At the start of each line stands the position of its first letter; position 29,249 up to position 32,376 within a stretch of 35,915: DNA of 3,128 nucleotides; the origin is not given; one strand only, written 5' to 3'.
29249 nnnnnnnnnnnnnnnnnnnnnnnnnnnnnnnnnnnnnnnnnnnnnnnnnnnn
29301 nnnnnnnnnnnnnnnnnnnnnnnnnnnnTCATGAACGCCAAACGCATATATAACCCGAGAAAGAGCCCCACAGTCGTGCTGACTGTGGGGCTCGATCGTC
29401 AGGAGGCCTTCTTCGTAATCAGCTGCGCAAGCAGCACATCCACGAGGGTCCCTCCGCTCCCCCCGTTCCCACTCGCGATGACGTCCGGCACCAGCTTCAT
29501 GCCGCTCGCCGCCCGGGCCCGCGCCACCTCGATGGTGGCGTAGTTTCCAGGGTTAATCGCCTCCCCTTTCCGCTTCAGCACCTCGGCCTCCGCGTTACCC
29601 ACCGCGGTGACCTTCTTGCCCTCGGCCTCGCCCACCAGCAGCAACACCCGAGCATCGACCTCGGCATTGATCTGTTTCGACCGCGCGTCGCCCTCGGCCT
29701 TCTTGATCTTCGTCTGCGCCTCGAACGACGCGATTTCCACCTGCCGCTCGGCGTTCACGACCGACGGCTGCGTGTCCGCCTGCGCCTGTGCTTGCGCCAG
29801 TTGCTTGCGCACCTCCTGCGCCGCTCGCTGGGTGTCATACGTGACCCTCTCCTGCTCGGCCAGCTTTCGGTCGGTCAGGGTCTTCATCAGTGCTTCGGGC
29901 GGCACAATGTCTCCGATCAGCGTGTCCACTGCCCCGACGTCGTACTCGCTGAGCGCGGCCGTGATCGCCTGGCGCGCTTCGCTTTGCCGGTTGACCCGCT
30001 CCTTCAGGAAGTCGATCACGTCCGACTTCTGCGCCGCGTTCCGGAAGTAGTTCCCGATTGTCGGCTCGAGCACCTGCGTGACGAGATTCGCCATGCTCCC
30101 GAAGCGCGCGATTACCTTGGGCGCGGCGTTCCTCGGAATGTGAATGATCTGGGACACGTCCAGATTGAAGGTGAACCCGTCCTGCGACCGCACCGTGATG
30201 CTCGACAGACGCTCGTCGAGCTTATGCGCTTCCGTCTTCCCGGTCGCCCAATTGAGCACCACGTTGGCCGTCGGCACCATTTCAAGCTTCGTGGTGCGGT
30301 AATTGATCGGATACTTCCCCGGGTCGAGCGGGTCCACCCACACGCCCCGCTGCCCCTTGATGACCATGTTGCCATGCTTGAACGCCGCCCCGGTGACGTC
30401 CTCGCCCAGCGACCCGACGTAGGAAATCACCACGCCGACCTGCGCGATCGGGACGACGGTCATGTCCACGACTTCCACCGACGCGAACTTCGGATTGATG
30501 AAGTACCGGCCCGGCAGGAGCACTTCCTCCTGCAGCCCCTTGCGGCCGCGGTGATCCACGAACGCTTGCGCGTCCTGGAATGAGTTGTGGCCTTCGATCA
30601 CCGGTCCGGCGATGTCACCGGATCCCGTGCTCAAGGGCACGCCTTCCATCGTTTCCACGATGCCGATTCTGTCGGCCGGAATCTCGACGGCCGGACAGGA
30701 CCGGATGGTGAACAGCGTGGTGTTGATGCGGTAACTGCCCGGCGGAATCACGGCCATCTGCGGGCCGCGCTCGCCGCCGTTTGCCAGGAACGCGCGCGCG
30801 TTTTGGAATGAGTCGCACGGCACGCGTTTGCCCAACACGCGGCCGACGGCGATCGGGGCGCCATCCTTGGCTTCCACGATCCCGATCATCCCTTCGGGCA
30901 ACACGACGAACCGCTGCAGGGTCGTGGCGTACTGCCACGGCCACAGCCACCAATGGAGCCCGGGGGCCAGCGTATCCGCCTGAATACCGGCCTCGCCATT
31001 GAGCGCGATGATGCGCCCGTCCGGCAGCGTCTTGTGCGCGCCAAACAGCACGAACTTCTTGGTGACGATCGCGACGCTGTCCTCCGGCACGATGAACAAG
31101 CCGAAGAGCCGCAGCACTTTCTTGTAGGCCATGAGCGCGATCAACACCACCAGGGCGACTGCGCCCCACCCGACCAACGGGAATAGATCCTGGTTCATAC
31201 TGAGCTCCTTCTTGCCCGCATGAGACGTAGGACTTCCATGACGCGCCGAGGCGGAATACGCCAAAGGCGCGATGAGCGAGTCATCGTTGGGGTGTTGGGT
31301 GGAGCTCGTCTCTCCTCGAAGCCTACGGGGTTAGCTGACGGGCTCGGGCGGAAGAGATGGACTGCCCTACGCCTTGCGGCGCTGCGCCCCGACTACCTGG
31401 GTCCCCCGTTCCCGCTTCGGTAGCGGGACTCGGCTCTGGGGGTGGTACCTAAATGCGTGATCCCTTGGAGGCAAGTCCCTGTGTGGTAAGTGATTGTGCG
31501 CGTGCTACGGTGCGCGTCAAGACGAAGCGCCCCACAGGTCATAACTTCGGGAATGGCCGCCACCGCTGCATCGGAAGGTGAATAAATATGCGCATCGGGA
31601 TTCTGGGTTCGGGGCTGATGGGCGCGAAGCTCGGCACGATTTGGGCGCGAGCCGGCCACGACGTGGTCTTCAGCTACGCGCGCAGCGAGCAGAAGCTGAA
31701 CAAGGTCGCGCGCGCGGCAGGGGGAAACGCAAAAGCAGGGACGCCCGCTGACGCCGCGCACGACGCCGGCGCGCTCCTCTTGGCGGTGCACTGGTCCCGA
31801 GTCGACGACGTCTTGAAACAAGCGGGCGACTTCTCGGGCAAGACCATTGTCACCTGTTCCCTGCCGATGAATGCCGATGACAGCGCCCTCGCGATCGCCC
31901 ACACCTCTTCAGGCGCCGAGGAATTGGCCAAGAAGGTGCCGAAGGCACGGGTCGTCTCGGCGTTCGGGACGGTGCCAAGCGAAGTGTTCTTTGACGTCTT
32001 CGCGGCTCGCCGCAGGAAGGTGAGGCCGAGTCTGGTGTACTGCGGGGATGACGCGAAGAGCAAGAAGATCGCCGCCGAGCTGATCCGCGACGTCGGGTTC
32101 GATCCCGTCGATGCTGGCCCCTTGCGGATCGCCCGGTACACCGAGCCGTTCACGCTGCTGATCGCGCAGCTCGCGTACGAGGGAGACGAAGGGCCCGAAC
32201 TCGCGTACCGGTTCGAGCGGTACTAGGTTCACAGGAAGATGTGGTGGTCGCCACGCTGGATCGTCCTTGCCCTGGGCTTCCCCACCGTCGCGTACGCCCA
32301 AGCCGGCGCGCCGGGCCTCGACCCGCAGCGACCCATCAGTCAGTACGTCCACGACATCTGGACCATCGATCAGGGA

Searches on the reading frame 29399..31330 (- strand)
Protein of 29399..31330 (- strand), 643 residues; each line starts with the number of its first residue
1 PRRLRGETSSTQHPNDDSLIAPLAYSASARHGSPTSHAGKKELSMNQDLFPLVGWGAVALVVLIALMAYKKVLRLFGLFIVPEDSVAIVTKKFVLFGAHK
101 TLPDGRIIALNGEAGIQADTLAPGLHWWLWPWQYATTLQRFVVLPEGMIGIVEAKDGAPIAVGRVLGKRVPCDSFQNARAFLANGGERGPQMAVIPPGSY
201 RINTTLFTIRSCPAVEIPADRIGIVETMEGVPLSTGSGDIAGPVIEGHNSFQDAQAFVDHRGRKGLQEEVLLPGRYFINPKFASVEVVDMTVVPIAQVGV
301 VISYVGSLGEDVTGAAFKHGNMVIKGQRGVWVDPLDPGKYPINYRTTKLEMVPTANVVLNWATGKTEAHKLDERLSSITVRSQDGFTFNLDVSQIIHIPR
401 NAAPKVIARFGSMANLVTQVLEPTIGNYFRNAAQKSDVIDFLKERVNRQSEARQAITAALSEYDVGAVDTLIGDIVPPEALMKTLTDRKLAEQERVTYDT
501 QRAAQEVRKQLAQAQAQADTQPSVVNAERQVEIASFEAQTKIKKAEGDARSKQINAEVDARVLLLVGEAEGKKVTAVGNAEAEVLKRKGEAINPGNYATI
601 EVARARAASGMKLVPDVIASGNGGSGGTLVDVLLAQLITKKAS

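Call 13: search_protein_families(library=pfam, proteins=[window:29399-31330:-], max_evalue=0.001)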
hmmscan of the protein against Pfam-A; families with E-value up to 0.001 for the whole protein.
window:29399-31330:- (643 aa): 1 family
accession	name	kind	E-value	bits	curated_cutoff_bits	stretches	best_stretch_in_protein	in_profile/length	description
PF01145.31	Band_7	-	1.2e-24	87.8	23.6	1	264-509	14-173/176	SPFH domain / Band 7 family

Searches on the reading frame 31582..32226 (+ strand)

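Call 13: search_protein_families(library=pfam, proteins=[window:31582-32226:+], max_evalue=0.001)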
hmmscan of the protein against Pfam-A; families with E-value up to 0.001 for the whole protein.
window:31582-32226:+ (214 aa): 5 families
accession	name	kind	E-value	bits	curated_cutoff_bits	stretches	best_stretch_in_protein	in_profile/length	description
PF03807.23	F420_oxidored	-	2.9e-16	60.3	21.6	1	4-93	1-92/94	NADP oxidoreductase coenzyme F420-dependent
PF03446.21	NAD_binding_2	-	5.4e-06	26.9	21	1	4-91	1-91/161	NAD binding domain of 6-phosphogluconate dehydrogenase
PF10727.15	Rossmann-like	-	8.3e-06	26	23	1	3-80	15-91/131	Rossmann-like domain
PF03721.20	UDPG_MGDP_dh_N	-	0.00058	19.9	27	0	3-133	1-125/187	UDP-glucose/GDP-mannose dehydrogenase family, NAD binding domain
PF02737.24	3HCDH_N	-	0.00065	20.1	22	0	5-49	2-45/180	3-hydroxyacyl-CoA dehydrogenase, NAD binding domain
